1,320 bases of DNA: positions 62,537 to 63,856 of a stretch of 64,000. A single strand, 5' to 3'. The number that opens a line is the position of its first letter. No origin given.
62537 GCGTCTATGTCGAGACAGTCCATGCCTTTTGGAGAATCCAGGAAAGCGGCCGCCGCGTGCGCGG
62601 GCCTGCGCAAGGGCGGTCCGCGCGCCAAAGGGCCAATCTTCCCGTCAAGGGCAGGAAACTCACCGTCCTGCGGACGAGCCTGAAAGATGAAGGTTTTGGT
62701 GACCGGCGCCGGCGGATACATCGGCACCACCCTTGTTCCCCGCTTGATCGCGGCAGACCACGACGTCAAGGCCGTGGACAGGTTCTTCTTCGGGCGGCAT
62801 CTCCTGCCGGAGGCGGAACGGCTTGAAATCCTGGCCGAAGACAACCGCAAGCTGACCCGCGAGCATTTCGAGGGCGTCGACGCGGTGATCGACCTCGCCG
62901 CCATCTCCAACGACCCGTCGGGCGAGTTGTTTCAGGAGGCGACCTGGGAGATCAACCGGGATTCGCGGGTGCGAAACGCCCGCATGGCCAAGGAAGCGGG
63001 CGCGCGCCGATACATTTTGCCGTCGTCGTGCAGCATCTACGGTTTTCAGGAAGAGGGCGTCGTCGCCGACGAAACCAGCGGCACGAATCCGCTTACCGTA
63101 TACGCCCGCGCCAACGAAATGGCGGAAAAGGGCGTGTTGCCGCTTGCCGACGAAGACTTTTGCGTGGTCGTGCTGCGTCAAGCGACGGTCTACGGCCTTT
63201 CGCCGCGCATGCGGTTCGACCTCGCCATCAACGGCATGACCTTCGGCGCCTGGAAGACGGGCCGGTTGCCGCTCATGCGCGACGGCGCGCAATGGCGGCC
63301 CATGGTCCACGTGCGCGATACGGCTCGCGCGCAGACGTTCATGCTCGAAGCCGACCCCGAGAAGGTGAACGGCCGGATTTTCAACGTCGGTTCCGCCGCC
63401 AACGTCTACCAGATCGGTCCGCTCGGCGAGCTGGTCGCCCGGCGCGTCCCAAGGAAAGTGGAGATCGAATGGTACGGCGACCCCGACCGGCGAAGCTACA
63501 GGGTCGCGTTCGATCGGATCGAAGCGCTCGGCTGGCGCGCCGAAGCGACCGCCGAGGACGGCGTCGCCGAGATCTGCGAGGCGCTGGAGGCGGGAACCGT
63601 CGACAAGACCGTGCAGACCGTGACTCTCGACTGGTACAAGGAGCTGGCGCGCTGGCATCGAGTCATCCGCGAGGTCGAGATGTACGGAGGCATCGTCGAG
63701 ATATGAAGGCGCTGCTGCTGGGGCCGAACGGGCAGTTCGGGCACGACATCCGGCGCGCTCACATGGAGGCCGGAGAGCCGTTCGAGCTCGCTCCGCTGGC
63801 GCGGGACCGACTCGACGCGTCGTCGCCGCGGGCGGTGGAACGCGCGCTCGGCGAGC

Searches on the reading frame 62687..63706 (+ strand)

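Call 70: search_protein_families(library=pfam, proteins=[window:62687-63706:+], max_evalue=0.00001)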
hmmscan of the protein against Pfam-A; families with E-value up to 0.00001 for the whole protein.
window:62687-63706:+ (339 aa): 5 families
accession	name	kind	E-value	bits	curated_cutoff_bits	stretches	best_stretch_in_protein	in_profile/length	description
PF01370.27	Epimerase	-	9.3e-35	120.6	20.9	1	3-235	1-240/240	NAD dependent epimerase/dehydratase family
PF04321.23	RmlD_sub_bind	-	5.8e-10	39.1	27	1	1-172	1-155/287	RmlD substrate binding domain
PF01073.25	3Beta_HSD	-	4.3e-09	36.2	22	1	4-175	1-188/280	3-beta hydroxysteroid dehydrogenase/isomerase family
PF16363.11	GDP_Man_Dehyd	-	4.8e-09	36.6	27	1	4-295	1-331/332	GDP-mannose 4,6 dehydratase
PF13460.12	NAD_binding_10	-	6e-08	33.2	27.2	1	7-123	1-107/184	NAD(P)H-binding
